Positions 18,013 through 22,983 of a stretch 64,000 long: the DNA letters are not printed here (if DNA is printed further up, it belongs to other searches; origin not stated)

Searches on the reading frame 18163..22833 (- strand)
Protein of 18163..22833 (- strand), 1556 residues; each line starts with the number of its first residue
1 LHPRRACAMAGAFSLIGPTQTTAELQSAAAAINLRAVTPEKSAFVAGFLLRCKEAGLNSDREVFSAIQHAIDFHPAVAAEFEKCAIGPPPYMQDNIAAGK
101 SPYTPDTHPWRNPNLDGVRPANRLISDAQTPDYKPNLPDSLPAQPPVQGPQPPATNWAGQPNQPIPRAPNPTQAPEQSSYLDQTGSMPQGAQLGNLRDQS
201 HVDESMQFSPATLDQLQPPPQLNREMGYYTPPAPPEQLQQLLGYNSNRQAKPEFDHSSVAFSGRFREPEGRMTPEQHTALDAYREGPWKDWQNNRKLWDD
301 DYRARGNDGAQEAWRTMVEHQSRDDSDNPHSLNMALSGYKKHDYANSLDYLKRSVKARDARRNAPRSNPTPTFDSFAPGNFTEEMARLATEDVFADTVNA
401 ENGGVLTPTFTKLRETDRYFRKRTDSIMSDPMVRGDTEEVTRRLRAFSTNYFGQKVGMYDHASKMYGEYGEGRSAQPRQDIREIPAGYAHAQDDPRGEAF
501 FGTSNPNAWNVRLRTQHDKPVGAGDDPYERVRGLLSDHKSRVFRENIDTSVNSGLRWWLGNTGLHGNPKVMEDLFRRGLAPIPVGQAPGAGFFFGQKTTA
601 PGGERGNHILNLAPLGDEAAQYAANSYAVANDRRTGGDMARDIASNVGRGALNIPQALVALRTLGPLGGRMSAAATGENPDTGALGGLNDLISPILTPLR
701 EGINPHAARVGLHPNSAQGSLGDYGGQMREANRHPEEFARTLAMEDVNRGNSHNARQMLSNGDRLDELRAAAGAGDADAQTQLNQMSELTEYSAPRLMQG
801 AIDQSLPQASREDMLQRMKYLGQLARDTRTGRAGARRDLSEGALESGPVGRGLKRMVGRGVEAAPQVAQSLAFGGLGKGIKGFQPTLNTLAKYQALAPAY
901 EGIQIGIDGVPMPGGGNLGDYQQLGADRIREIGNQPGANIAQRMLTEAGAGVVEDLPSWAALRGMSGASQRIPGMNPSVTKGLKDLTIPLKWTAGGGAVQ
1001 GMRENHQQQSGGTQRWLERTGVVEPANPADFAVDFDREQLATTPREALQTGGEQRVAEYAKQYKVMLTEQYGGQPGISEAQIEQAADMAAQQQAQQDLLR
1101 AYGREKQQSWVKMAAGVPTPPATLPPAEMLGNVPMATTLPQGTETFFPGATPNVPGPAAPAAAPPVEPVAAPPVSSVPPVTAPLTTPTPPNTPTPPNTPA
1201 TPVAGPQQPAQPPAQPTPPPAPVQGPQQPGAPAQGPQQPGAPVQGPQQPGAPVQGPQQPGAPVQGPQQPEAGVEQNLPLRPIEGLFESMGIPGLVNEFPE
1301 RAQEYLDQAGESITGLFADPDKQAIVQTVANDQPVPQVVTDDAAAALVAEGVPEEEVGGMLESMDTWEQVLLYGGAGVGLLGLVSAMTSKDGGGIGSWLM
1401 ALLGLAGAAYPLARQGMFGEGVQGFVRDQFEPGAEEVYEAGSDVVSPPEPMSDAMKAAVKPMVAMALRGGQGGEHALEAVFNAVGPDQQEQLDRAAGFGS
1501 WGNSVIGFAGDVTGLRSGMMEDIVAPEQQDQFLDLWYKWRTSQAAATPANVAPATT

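Call 8: search_protein_families(library=phrogs, proteins=[window:18163-22833:-], max_evalue=0.01)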
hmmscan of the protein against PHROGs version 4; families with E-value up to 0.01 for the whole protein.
window:18163-22833:- (1556 aa): 0 families

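Call 9: search_protein_families(library=pfam, proteins=[window:18163-22833:-], max_evalue=0.01)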
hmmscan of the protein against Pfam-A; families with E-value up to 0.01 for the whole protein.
window:18163-22833:- (1556 aa): 0 families

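Call 30: search_solved_structures(query=window:18163-22833:-, max_evalue=0.1)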
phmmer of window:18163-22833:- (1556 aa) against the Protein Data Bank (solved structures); distinct sequences matched with E-value up to 0.1: 0.
